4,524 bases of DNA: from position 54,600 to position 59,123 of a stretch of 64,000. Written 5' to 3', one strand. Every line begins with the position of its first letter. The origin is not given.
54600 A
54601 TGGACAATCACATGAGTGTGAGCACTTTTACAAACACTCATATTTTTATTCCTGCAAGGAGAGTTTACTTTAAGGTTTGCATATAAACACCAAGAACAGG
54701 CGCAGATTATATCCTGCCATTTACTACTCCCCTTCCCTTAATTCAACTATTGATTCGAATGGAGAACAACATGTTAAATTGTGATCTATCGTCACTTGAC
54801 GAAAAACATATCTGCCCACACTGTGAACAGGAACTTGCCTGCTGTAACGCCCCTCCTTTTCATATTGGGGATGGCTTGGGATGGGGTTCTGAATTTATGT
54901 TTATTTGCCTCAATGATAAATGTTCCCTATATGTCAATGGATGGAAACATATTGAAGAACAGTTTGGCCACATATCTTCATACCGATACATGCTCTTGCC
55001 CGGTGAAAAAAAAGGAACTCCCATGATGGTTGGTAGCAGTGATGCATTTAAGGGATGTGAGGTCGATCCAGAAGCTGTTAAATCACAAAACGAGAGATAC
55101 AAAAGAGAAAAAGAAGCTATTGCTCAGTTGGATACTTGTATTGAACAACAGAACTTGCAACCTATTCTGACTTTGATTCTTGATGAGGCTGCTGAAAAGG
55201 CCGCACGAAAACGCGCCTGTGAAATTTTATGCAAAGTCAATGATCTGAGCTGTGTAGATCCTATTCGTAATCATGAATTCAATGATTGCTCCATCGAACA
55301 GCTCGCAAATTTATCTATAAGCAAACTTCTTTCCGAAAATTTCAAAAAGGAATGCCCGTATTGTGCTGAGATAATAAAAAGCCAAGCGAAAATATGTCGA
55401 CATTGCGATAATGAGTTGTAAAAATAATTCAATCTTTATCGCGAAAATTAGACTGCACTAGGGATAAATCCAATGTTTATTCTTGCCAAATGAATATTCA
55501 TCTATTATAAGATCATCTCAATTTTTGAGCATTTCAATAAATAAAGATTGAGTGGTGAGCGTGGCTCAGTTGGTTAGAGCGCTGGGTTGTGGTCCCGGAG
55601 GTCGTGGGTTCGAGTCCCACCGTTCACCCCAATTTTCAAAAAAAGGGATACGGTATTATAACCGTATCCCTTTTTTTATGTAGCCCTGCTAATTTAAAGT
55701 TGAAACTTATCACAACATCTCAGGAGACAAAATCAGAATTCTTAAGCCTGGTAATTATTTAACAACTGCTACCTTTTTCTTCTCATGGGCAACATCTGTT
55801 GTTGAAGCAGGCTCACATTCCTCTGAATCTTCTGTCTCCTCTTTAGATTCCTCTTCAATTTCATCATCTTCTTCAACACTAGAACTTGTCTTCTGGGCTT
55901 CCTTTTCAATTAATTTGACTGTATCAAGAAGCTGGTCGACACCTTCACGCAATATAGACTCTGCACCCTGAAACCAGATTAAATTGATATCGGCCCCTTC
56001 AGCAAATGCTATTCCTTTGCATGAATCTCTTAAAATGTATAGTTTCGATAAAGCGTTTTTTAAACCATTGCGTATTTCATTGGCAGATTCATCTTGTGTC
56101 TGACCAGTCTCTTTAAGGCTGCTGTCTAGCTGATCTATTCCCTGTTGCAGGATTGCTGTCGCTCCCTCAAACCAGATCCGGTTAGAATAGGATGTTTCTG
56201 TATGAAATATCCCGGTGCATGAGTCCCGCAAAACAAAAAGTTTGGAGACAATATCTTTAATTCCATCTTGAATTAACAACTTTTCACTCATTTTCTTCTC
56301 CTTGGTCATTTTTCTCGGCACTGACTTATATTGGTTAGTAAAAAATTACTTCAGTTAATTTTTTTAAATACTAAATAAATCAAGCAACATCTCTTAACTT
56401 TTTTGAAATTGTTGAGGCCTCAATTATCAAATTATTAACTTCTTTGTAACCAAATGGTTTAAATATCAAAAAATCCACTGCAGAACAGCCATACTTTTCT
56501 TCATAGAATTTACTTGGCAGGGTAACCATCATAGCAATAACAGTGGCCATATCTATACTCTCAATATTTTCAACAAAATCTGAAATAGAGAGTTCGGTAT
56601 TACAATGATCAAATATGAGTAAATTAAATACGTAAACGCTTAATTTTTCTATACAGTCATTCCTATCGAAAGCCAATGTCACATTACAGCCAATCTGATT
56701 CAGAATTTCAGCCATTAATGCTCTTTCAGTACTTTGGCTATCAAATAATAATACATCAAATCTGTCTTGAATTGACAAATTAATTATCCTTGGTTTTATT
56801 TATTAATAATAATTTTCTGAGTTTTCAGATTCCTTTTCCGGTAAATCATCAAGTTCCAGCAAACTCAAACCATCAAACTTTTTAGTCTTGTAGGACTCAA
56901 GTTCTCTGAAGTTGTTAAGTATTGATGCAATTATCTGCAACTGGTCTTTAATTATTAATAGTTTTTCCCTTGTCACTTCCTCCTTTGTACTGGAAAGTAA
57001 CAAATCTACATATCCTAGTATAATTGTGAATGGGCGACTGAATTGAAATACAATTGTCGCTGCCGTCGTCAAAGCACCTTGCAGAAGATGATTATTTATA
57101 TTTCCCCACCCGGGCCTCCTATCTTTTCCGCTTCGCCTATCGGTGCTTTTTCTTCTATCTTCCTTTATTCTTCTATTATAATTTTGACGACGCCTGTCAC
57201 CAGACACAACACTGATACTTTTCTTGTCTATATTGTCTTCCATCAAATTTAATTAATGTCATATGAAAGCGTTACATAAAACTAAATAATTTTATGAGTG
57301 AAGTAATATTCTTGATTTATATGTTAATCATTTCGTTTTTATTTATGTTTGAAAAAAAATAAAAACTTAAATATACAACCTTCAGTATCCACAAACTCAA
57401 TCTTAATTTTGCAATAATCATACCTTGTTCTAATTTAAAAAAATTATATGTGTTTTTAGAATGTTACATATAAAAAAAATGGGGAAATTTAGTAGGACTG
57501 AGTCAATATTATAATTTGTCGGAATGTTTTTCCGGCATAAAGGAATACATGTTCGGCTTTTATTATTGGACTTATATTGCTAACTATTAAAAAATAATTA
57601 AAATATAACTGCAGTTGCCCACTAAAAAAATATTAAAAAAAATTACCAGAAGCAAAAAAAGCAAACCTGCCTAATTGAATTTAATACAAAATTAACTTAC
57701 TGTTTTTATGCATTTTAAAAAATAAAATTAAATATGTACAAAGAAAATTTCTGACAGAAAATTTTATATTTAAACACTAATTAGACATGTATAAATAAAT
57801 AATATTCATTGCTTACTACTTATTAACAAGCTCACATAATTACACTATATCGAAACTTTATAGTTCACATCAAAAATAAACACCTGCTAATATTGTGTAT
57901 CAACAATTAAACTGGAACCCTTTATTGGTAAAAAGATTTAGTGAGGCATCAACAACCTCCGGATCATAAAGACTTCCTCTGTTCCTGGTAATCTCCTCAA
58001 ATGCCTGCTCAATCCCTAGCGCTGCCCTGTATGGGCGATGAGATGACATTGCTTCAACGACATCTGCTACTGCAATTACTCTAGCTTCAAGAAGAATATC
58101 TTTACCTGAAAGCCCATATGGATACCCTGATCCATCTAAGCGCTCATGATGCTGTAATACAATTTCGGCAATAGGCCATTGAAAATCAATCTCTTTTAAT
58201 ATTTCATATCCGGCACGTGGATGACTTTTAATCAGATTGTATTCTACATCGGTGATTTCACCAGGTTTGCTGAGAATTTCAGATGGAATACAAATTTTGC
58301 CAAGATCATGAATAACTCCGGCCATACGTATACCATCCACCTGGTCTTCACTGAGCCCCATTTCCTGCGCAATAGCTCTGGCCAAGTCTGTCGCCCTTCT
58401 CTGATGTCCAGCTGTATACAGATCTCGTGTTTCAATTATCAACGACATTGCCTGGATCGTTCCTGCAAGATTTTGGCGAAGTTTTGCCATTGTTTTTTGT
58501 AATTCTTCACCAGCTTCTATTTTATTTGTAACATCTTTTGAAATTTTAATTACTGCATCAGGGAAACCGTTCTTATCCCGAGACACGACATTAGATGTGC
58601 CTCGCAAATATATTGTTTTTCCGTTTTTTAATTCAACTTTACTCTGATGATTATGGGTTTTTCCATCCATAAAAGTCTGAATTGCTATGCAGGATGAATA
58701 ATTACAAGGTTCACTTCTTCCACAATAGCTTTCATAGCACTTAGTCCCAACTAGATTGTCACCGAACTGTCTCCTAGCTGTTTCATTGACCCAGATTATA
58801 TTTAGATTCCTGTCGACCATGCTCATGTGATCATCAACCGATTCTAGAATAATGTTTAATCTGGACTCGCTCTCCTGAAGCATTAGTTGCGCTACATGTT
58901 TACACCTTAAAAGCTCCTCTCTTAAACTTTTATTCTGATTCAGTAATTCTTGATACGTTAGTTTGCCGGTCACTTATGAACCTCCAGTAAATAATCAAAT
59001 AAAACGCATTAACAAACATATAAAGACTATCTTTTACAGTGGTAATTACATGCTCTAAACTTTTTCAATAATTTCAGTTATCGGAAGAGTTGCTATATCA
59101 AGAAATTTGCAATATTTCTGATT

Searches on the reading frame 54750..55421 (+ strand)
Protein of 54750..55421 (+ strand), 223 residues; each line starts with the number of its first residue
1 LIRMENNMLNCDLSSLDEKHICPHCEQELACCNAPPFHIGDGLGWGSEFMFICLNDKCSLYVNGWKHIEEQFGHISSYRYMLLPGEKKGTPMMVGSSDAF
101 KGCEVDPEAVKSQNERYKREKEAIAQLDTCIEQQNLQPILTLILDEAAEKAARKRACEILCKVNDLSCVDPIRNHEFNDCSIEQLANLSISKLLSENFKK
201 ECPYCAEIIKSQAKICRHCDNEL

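Call 61: search_protein_families(library=pfam, proteins=[window:54750-55421:+], max_evalue=0.001)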
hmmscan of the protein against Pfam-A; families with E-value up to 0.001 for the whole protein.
window:54750-55421:+ (223 aa): 1 family
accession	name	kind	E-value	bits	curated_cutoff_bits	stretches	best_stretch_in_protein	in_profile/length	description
PF13248.11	Zn_ribbon_3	-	3.3e-07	30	27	1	199-222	2-25/26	zinc-ribbon domain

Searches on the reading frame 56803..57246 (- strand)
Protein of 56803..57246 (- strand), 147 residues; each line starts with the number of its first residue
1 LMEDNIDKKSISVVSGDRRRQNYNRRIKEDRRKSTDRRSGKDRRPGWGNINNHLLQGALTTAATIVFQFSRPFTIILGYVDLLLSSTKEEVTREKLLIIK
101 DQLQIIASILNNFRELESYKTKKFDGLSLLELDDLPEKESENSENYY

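Call 61: search_protein_families(library=pfam, proteins=[window:56803-57246:-], max_evalue=0.001)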
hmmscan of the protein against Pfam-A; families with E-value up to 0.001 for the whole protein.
window:56803-57246:- (147 aa): 1 family
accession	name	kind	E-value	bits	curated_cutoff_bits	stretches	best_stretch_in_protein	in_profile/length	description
PF00512.31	HisKA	-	4.6e-05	23.8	26.9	1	71-118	15-62/66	His Kinase A (phospho-acceptor) domain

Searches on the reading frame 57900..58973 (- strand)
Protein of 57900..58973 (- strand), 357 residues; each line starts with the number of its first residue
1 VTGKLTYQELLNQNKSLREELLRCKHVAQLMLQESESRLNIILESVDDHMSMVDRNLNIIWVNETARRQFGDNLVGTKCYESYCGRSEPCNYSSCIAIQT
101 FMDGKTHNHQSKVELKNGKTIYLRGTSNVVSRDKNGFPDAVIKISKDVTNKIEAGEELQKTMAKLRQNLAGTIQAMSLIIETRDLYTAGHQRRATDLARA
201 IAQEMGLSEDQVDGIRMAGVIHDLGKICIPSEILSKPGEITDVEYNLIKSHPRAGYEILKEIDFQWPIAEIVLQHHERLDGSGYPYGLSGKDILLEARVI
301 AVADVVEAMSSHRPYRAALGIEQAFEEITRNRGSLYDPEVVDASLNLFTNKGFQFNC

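Call 36: search_protein_families(library=ncbifam, proteins=[window:57900-58973:-], max_evalue=0.00001)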
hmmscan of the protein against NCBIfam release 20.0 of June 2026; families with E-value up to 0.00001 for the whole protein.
window:57900-58973:- (357 aa): 3 families
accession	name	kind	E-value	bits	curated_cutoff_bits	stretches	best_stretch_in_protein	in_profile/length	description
NF053512.1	nitric_RR_NosR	exception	1.6e-39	136.2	400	1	153-349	157-355/422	response regulator c-di-GMP phosphodiesterase, NosR family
TIGR00229.1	sensory_box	domain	3.7e-09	36.8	22.9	1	33-158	1-126/126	PAS domain S-box protein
TIGR00277.1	HDIG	domain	4.9e-06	26.3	27.6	0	194-277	12-83/84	HDIG domain-containing metalloprotein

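Call 61: search_protein_families(library=pfam, proteins=[window:57900-58973:-], max_evalue=0.001)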
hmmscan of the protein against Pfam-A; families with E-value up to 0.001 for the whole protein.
window:57900-58973:- (357 aa): 2 families
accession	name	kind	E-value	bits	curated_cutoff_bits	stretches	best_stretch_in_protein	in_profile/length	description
PF13487.12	HD_5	-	1.1e-41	142.8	27.2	1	175-340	2-170/170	HD domain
PF01966.28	HD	-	1.1e-20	74.5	22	1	188-309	2-116/116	HD domain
